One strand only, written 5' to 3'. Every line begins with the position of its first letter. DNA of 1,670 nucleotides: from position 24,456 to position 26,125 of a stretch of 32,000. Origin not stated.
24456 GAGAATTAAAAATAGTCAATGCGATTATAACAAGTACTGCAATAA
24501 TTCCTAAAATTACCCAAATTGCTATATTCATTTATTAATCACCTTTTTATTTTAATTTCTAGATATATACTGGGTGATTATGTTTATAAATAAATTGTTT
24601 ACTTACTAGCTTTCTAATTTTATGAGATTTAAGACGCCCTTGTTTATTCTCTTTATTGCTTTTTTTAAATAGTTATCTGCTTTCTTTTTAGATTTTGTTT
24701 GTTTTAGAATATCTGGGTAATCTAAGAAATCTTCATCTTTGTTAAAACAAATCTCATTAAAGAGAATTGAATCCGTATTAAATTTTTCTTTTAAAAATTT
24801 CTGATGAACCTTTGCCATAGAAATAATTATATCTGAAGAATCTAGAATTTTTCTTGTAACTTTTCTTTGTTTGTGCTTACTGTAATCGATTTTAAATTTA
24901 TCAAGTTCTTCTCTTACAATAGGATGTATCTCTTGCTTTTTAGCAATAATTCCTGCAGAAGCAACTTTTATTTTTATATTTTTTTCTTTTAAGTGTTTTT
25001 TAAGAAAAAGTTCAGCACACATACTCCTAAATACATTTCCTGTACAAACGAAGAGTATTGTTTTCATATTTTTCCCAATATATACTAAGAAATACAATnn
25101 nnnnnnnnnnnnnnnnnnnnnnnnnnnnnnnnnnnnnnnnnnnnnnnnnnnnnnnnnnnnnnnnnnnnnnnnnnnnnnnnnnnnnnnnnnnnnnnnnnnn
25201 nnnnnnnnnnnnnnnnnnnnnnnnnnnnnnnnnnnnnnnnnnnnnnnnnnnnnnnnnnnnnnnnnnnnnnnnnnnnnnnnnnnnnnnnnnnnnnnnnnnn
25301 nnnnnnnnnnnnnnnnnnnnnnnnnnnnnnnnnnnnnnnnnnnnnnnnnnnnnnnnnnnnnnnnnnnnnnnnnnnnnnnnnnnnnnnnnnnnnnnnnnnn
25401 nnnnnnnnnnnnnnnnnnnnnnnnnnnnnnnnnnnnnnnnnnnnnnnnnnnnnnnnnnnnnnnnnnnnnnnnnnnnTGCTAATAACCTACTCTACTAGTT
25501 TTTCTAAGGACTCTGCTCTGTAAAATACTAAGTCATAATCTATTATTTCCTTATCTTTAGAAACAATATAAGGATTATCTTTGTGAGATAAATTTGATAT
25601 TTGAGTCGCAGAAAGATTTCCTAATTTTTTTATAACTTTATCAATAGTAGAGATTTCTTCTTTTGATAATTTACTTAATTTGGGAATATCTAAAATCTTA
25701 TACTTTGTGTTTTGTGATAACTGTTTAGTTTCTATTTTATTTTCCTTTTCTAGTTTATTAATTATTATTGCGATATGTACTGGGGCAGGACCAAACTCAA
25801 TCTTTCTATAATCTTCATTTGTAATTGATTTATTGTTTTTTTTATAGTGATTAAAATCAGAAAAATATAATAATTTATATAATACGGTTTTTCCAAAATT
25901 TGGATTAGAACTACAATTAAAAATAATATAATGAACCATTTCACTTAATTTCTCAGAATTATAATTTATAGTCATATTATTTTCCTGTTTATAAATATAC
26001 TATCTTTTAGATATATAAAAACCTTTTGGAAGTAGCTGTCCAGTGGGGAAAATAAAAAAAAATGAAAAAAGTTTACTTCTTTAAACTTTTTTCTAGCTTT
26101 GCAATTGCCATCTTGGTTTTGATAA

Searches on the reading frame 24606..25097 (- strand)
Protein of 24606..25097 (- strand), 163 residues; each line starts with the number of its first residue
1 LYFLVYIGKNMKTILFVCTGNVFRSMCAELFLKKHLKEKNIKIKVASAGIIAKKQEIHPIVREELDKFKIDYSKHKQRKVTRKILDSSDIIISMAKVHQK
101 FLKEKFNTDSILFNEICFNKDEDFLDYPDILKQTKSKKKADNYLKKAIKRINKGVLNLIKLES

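Call 5: search_protein_families(library=pfam, proteins=[window:24606-25097:-], max_evalue=0.01)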
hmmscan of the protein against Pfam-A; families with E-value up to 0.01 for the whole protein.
window:24606-25097:- (163 aa): 1 family
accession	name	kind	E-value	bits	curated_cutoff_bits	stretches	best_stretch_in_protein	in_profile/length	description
PF01451.26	LMWPc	-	5e-16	59.6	23.2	1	14-107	1-97/144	Low molecular weight phosphotyrosine protein phosphatase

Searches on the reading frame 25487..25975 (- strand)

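Call 5: search_protein_families(library=pfam, proteins=[window:25487-25975:-], max_evalue=0.01)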
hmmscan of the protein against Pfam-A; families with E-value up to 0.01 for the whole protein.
window:25487-25975:- (162 aa): 1 family
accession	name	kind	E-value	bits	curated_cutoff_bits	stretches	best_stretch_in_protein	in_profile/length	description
PF13274.11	SocA_Panacea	-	6e-22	79.1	25.7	1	32-136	1-112/113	Antitoxin SocA-like, Panacea domain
